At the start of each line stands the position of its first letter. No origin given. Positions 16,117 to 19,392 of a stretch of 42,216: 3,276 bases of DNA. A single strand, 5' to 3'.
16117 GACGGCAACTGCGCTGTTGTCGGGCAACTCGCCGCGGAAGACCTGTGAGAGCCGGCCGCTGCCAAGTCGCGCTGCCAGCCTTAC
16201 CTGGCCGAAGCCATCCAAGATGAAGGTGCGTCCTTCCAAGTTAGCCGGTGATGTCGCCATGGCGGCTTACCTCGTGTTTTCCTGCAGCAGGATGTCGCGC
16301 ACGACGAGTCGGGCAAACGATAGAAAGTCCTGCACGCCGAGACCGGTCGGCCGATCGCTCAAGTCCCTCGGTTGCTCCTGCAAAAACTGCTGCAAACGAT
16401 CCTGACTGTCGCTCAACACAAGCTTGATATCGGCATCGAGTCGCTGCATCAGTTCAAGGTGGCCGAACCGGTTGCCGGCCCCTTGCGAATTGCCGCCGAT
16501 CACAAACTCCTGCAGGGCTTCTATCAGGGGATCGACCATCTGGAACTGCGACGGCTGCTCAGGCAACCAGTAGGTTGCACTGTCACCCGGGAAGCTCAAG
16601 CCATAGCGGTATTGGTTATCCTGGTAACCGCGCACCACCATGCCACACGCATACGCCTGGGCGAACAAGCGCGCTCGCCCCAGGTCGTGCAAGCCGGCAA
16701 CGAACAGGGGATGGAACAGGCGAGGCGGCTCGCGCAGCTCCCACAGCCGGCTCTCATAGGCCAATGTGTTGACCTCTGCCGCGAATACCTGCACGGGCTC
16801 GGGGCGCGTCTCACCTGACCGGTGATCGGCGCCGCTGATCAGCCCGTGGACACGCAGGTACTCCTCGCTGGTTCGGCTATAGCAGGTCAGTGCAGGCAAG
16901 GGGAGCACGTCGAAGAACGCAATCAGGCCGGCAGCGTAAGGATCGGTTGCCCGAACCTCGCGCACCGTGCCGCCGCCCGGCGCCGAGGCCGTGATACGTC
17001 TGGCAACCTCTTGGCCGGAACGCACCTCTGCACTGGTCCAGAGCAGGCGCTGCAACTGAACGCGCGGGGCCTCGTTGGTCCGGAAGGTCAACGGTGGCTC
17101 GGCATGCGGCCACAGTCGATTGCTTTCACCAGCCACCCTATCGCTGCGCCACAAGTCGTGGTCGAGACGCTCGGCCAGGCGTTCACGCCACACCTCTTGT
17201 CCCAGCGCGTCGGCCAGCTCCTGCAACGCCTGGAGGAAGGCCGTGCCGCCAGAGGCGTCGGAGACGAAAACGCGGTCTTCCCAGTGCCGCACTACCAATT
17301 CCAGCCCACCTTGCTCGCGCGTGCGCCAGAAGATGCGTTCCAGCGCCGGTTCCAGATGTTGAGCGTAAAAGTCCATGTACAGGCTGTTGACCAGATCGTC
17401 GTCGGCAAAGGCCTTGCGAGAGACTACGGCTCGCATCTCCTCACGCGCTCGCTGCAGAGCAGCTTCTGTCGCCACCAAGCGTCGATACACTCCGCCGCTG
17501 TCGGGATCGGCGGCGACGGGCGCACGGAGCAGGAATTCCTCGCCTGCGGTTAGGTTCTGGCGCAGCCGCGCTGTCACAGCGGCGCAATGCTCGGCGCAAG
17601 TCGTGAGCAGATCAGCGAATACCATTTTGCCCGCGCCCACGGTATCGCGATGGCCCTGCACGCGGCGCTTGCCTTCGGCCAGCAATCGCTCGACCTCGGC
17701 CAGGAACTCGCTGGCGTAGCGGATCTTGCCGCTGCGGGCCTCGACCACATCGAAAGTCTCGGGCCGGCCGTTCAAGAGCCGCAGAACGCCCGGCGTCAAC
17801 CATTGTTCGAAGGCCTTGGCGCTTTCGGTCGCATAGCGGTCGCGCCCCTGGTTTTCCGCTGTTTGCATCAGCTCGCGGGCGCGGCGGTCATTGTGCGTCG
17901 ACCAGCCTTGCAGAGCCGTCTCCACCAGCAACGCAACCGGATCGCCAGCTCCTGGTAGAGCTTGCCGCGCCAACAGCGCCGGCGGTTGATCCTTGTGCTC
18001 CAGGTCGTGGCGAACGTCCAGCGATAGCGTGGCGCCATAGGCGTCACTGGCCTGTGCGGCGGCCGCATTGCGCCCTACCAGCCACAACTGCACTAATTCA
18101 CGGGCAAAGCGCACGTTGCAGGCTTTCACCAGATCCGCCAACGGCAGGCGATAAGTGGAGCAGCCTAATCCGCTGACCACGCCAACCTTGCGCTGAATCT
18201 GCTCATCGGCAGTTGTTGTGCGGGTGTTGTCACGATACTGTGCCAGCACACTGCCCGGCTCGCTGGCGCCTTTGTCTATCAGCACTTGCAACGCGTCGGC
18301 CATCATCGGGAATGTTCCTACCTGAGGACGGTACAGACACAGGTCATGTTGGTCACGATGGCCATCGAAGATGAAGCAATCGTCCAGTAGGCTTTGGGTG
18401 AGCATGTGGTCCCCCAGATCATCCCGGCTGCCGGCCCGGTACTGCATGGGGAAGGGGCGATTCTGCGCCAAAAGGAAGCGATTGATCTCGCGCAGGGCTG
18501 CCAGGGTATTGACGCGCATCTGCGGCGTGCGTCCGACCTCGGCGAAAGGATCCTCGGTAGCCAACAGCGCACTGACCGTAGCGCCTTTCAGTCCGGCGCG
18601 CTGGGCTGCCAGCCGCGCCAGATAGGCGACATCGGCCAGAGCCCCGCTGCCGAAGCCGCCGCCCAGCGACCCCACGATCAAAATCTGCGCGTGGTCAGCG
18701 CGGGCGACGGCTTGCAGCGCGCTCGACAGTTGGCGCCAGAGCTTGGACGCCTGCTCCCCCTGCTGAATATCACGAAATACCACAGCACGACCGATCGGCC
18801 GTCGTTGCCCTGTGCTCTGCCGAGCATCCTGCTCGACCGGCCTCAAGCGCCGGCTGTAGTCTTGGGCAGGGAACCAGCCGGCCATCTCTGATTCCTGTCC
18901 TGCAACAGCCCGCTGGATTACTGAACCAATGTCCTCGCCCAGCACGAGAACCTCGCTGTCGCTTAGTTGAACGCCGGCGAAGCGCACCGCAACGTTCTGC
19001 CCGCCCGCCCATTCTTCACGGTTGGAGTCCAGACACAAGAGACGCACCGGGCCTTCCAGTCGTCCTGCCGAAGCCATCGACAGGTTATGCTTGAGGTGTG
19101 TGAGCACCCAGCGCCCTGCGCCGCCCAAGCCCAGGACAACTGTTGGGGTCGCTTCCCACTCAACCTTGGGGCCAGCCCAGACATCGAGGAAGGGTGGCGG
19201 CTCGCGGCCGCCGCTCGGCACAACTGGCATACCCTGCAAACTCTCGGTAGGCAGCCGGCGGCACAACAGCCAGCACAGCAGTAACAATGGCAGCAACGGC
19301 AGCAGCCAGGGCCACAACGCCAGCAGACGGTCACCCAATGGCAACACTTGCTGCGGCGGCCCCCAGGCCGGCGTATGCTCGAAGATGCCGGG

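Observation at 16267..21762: Single 1831-aa polypeptide wiring an external vWA domain and a PD40 propeller to a cytoplasmic tubulin-like GTPase through four TM helices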

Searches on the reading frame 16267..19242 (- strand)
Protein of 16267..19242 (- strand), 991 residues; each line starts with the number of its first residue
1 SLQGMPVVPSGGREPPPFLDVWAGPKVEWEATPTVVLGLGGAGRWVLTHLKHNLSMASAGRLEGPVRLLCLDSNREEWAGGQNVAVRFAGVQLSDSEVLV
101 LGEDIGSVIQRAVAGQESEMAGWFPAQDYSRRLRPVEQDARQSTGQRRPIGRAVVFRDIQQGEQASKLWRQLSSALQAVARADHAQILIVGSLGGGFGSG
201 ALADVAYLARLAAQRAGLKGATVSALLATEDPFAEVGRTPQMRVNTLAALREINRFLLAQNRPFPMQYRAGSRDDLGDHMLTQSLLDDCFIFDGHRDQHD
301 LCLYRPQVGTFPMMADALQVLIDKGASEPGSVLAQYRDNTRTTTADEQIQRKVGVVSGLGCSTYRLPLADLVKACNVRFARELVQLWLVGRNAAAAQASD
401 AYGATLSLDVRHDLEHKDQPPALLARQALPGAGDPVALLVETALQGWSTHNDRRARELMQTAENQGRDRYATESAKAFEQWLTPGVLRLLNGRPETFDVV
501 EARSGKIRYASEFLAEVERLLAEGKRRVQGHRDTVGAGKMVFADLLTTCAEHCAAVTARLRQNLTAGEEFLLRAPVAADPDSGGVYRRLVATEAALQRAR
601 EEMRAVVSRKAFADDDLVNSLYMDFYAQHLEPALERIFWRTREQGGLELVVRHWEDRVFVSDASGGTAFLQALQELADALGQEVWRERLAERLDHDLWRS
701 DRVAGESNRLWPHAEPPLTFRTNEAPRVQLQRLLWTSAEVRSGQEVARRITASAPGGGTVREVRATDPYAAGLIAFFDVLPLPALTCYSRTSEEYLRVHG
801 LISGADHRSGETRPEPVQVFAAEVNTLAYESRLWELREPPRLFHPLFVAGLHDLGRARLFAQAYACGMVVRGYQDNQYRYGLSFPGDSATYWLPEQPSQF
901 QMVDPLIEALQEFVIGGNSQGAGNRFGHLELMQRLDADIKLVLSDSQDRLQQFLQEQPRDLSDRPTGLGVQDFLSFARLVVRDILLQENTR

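Call 18: find_homologous_proteins(query=window:16267-19242:-, max_evalue=0.00001)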
Query window:16267-19242:- (991 aa): 7 proteins with E <= 0.00001 among 8000 candidates.
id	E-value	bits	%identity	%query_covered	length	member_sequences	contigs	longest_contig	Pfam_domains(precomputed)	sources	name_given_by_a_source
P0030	5.3e-192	658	41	98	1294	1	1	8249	PF25174.2,PF26549.1,PF13809.13,PF26550.2,PF07676.19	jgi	-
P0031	1.8e-187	643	41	98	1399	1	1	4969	PF26549.1,PF13809.13,PF26550.2,PF07676.19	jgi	-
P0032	2.5e-160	554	38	98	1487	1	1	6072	PF26549.1,PF13809.13,PF26550.2,PF07676.19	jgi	jgi:Tubulin like/WD40-like Beta Propeller Repeat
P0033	2.5e-107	378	33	87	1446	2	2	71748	PF00092.35,PF13809.13,PF13519.13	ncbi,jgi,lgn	jgi:uncharacterized protein YegL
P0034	2.5e-100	355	32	86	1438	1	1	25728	PF13768.13,PF00092.35,PF13809.13,PF13519.13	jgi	jgi:uncharacterized protein YegL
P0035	1.5e-64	237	26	90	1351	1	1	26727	PF00092.35,PF13809.13,PF13519.13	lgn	-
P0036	4.7e-49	185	28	89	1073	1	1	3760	PF13809.13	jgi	jgi:hypothetical protein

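Call 28: find_homologous_proteins(query=A2, max_evalue=1e-10)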
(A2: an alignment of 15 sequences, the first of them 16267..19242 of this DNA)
Query A2 (15 sequences) (991 aa, profile of the alignment): 44 proteins with E <= 1e-10 among 8000 candidates.
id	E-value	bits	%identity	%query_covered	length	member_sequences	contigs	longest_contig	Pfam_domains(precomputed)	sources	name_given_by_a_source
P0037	0.0e+0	1198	42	98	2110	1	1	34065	PF26549.1,PF00092.35,PF13809.13,PF13519.13,PF26550.2,PF00188.33,PF07676.19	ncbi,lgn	-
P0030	0.0e+0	1187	41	98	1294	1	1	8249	PF25174.2,PF26549.1,PF13809.13,PF26550.2,PF07676.19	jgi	-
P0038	0.0e+0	1178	42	98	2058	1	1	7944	PF26549.1,PF00092.35,PF13809.13,PF13519.13,PF26550.2,PF00188.33,PF07676.19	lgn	-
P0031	0.0e+0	1126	41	98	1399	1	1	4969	PF26549.1,PF13809.13,PF26550.2,PF07676.19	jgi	-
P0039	0.0e+0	1122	43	37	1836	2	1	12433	PF13768.13,PF26549.1,PF00092.35,PF13809.13,PF13519.13,PF26550.2,PF07676.19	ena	-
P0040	0.0e+0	1119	41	98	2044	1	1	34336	PF26549.1,PF00092.35,PF13809.13,PF13519.13,PF26550.2,PF00188.33,PF07676.19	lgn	-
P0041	0.0e+0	1108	40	98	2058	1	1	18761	PF26549.1,PF00092.35,PF13809.13,PF13519.13,PF26550.2,PF05762.21,PF00188.33,PF07676.19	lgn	-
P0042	0.0e+0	1079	39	98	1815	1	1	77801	PF13768.13,PF26549.1,PF00092.35,PF13809.13,PF13519.13,PF26550.2,PF07676.19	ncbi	-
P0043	0.0e+0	1071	41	98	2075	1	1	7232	PF26549.1,PF00092.35,PF13809.13,PF13519.13,PF26550.2,PF05762.21,PF00188.33,PF07676.19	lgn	-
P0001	0.0e+0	1051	100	100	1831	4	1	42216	PF26549.1,PF23381.2,PF00092.35,PF13809.13,PF13519.13,PF26550.2,PF07676.19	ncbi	-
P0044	0.0e+0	1043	39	98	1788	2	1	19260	PF26549.1,PF00092.35,PF13809.13,PF26550.2,PF07676.19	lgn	-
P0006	0.0e+0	1012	40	98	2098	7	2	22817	PF26549.1,PF00930.28,PF00092.35,PF13809.13,PF13519.13,PF26550.2,PF00188.33,PF07676.19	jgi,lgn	-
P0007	2.1e-294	998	40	99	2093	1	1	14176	PF25174.2,PF26549.1,PF00930.28,PF00092.35,PF13809.13,PF13519.13,PF26550.2,PF00188.33,PF07676.19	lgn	-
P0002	9.8e-293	992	88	100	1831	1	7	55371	PF26549.1,PF00092.35,PF13809.13,PF13519.13,PF26550.2,PF07676.19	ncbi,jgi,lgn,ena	-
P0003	9.6e-292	989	86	100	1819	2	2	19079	PF25174.2,PF26549.1,PF23381.2,PF00092.35,PF13809.13,PF13519.13,PF26550.2,PF07676.19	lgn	-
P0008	5.3e-291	987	40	98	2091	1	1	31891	PF26549.1,PF00092.35,PF13809.13,PF13519.13,PF26550.2,PF00188.33,PF07676.19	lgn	-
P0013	6.2e-289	980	37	98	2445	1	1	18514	PF13809.13,PF13519.13,PF00188.33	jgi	jgi:uncharacterized protein YkwD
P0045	2.0e-288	978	39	97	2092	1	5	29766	PF26549.1,PF00092.35,PF13809.13,PF13519.13,PF26550.2,PF00188.33,PF07676.19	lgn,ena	-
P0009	5.1e-288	977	40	98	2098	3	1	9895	PF26549.1,PF00092.35,PF13809.13,PF13519.13,PF26550.2,PF00188.33,PF07676.19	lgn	-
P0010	6.0e-285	967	38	99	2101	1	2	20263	PF26549.1,PF00092.35,PF13809.13,PF13519.13,PF26550.2,PF00188.33,PF07676.19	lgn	-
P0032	2.4e-283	961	38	98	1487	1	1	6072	PF26549.1,PF13809.13,PF26550.2,PF07676.19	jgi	jgi:Tubulin like/WD40-like Beta Propeller Repeat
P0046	9.1e-267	906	36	98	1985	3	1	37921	PF26549.1,PF00930.28,PF00092.35,PF13809.13,PF13519.13,PF26550.2,PF00188.33,PF07676.19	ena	-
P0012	1.5e-257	876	44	97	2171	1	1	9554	PF00092.35,PF13809.13,PF13519.13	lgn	-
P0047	1.7e-256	872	35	98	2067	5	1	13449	PF26549.1,PF00092.35,PF13809.13,PF13519.13,PF26550.2,PF00188.33,PF07676.19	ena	-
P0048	7.6e-256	870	61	98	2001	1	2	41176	PF13809.13,PF00188.33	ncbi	-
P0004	1.5e-254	866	64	99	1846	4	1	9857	PF26549.1,PF13809.13,PF13519.13,PF26550.2,PF07676.19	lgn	-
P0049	4.8e-254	864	43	97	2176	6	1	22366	PF00092.35,PF13809.13,PF13519.13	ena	-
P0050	3.2e-253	862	61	99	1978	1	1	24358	PF13809.13,PF00188.33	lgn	-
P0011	7.5e-247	840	40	99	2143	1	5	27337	PF00092.35,PF13809.13,PF13519.13,PF00188.33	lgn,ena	-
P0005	3.6e-244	832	57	99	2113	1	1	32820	PF26549.1,PF00092.35,PF13809.13,PF13519.13,PF26550.2,PF00188.33,PF07676.19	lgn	-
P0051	1.3e-243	830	39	98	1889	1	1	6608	PF00092.35,PF13809.13,PF13519.13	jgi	jgi:hypothetical protein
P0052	8.9e-191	655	27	85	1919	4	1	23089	PF26549.1,PF00092.35,PF13809.13,PF13519.13,PF26550.2,PF07676.19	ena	-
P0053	1.8e-187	644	31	99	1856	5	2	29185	PF26549.1,PF13809.13,PF13519.13,PF26550.2,PF07676.19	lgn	-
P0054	5.3e-181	622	32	85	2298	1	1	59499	PF13768.13,PF13715.13,PF26549.1,PF00092.35,PF13809.13,PF13519.13,PF26550.2,PF05762.21,PF13620.13,PF00188.33,PF07676.19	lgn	-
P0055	1.1e-180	621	28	90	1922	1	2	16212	PF26549.1,PF00092.35,PF13809.13,PF13519.13,PF26550.2,PF07676.19,PF01882.26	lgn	-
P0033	1.7e-173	598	33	87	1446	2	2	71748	PF00092.35,PF13809.13,PF13519.13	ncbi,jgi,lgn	jgi:uncharacterized protein YegL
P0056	2.6e-171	590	31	85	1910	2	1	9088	PF13768.13,PF13715.13,PF26549.1,PF00092.35,PF13809.13,PF13519.13,PF26550.2,PF05762.21,PF13620.13,PF07676.19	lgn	-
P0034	1.5e-169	585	32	86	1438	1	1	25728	PF13768.13,PF00092.35,PF13809.13,PF13519.13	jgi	jgi:uncharacterized protein YegL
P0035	8.1e-168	579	26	90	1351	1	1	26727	PF00092.35,PF13809.13,PF13519.13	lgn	-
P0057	6.9e-161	556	29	94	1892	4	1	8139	PF26549.1,PF00092.35,PF13809.13,PF13519.13,PF26550.2,PF07676.19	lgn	-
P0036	8.2e-157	542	28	89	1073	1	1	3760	PF13809.13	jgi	jgi:hypothetical protein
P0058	1.1e-118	416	27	85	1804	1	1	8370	PF13768.13,PF26549.1,PF00092.35,PF13809.13,PF13519.13,PF26550.2,PF05762.21,PF07676.19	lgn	-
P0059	6.4e-113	397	46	32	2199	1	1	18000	PF13809.13,PF13519.13,PF00188.33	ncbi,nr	ncbi:MAG: VWA domain-containing protein, partial [Anaerolineales bacterium]|nr:VWA domain-containing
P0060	1.5e-108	383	26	91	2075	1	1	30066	PF13768.13,PF26549.1,PF00930.28,PF00092.35,PF13809.13,PF13519.13,PF26550.2,PF07676.19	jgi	jgi:Tol biopolymer transport system component/Mg-chelatase subunit ChlD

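Call 30: search_protein_representatives(protein=window:16267-19242:-)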
Query: 991 residues. Proteins with E-value up to 0.001 (for the whole library): 855; up to 1e-10: 413; up to 1e-30: 156. The best 150 are listed.
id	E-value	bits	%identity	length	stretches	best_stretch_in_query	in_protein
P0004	0.0e+00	1364.0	64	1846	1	5-986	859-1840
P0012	1.8e-222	757.6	46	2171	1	8-985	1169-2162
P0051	4.1e-196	670.4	41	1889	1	7-985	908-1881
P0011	3.1e-193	660.9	43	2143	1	6-986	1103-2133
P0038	5.9e-193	659.9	45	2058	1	12-985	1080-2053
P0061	8.7e-187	639.5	40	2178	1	27-987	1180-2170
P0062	6.3e-185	633.4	41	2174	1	5-987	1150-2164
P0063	1.2e-180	619.2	39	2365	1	7-985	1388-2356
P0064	2.6e-175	601.6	40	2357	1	9-985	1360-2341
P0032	8.0e-161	553.6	40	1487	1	13-984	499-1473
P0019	6.5e-134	464.5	38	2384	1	24-985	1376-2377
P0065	8.4e-134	464.1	37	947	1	36-983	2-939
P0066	4.0e-124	432.1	42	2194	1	12-699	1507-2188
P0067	4.4e-124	432.0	50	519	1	489-917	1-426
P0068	8.0e-119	414.6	34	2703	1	12-916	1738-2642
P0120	3.5e-52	194.0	35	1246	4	31-391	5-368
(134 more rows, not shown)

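Call 35: search_solved_structures(query=A2, max_evalue=10, show_alignments=2)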
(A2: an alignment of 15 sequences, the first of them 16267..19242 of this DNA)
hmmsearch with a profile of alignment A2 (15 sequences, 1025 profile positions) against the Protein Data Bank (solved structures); distinct sequences matched with E-value up to 10: 12.
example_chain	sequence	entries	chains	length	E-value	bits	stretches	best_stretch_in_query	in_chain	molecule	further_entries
1eq1_A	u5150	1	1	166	0.0033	18.9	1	481-620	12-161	APOLIPOPHORIN-III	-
7y9n_A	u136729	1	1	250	0.21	12.9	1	485-622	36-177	Spike protein S2',5HB-H2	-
5gox_A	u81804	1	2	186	0.28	12.5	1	528-636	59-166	DNA repair protein RAD50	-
9dkk_D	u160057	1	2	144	0.43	11.9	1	475-585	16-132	Miniprotein cb3_GGGSGGGS_SB175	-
4etp_B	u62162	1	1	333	0.77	11.1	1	571-658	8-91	Spindle pole body-associated protein VIK1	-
7jh6_A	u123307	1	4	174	0.89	10.9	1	525-639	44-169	Two-domain di-Zn(II) and porphyrin-binding protein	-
4uos_A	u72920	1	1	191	0.96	10.8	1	475-621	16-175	DESIGNED HELICAL BUNDLE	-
1h6k_A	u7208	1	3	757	1.1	10.5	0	569-623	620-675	CBP80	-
7osv_A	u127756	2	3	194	2.4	9.4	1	704-795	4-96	DeNovoTIM6-SB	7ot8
5j2l_B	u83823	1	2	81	3.7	8.8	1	516-583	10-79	protein design 2L4HC2_11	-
6ign_A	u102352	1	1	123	4.2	8.6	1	456-565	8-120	Kinesin-1 heavy chain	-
9s4q_25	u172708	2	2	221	5.6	8.2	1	525-646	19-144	Kinetochore protein SPC25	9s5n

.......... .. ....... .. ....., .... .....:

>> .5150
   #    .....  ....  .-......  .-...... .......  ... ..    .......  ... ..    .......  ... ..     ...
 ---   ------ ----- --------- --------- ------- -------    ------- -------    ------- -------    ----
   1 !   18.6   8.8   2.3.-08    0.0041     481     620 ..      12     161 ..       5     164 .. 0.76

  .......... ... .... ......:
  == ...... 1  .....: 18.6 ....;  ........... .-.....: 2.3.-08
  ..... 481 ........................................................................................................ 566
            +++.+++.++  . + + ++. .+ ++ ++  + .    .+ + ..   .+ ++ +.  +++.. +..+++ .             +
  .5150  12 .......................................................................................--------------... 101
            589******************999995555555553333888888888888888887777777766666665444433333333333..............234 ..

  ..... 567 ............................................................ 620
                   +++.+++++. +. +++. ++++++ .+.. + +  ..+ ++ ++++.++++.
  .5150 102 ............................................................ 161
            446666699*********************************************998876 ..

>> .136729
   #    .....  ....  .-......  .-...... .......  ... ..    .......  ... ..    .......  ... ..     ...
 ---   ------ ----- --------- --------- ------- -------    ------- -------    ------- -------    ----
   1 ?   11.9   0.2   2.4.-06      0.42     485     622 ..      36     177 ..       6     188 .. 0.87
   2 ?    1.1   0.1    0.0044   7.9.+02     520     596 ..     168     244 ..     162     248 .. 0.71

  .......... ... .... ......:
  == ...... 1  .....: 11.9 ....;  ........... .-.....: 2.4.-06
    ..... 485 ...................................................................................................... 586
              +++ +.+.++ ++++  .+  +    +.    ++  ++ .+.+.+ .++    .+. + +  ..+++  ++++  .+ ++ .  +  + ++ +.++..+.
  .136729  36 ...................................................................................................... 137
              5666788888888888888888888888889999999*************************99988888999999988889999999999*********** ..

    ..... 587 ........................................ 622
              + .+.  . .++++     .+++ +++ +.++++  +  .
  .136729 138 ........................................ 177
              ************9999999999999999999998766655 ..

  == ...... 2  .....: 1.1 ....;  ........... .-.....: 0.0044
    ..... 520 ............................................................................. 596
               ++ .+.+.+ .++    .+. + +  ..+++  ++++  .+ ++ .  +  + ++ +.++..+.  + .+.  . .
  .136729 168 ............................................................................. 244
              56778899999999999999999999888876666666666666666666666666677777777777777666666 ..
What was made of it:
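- Tried and rejected: A profile search of PDB sequences with the cytoplasmic alignment found only spurious helical-bundle hits (call 35).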

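Call 46: predict_structure(alignment_id=A3)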
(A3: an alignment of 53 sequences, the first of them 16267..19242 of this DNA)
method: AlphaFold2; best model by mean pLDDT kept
length: 991 residues; sequences in the alignment: 53
mean_pLDDT: 91.6   pTM: 0.91
mean pLDDT of the five models: 91.6, 90.8, 90.1, 89.7, 89.6
residues with pLDDT >= 90: 790; 70-90: 162; 50-70: 22; < 50: 17
segments of 3 or more residues with pLDDT < 50: 1-6, 806-810, 920-925
pLDDT, mean of each block of 10 residues (from residue 1): 44 88 92 96 97 94 87 85 88 95 95 95 95 94 93 96 94 91 86 96 96 88 96 81 96 91 85 84 90 93 94 98 93 95 94 96 97 98 97 92 93 94 94 93 93 93 94 94 94 93 96 97 96 87 93 96 95 89 93 96 96 97 98 96 90 93 91 96 96 92 92 95 95 97 94 86 96 97 97 92 57 84 96 93 94 95 96 89 90 82 91 74 59 92 90 93 89 97 92 83
secondary structure, 60 per line:
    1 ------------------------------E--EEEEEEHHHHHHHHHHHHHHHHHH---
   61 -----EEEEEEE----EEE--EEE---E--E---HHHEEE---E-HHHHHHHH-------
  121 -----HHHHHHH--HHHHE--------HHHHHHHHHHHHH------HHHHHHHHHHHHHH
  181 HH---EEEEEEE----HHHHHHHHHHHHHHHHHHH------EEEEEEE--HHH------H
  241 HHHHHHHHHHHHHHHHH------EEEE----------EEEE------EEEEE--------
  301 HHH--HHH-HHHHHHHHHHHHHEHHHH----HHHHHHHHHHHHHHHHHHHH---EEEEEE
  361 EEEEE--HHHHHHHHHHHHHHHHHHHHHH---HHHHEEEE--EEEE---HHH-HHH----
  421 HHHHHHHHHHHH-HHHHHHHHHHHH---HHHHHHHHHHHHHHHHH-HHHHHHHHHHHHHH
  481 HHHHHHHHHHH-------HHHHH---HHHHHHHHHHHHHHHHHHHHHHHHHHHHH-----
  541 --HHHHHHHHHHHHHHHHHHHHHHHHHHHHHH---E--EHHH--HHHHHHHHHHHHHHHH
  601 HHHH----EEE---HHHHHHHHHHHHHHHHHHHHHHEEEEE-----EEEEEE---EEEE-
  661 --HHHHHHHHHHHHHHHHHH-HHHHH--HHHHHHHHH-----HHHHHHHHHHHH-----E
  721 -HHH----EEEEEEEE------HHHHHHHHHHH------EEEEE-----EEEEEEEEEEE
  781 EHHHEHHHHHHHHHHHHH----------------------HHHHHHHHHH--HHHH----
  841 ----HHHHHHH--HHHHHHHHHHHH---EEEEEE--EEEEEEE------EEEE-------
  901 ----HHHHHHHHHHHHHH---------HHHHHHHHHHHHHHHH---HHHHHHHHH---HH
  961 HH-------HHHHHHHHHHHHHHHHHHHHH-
elements in order (helices of 4 or more, strands of 3 or more residues): E34-39 H40-57 E66-72 E77-79 E82-84 E98-100 H106-113 H126-132 H135-138 H148-160 H167-182 E186-192 H197-215 E222-228 H240-257 E264-267 E278-281 E288-292 H310-322 H324-327 H332-351 E355-365 H368-389 H393-396 E397-400 E403-406 H421-432 H434-445 H449-465 H467-491 H499-503 H507-535 H543-572 H585-604 E609-611 H615-636 E637-641 E647-652 E656-659 H663-680 H682-686 H689-697 H703-714 E729-736 H743-753 E760-764 E770-781 H786-798 H821-830 H833-836 H845-851 H854-865 E869-874 E877-883 E890-893 H905-918 H928-943 H947-955 H959-962 H970-990
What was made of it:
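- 18025..19152 (-): FtsZl1 / Tubulin_2 GTPase-like domain (aa 871-1246), predicted cytoplasmic. T1 GLGGAG is nt 19114-19131 and T4 GGGFGSG is nt 18643-18663. AlphaFold2 pLDDT above 90 (call 46).
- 17068..17982 (-): Long-helix / coiled-coil-like middle region (aa 1261-1565). AlphaFold2 helices at cytoplasmic-fragment residues 421-720 (call 46).
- On FtsZ/tubulin superfamily: AlphaFold2 pLDDT is 91.6 (call 46).
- On FtsZl1 / Pfam Tubulin_2 (PF13809): Helices at cytoplasmic-fragment residues 421-720 (call 46).
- The AlphaFold2 model of aa 841-1831 has pLDDT 91.6 and pTM 0.91 (call 46). The large helical and C-terminal domains could mediate assembly instead (call 46).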
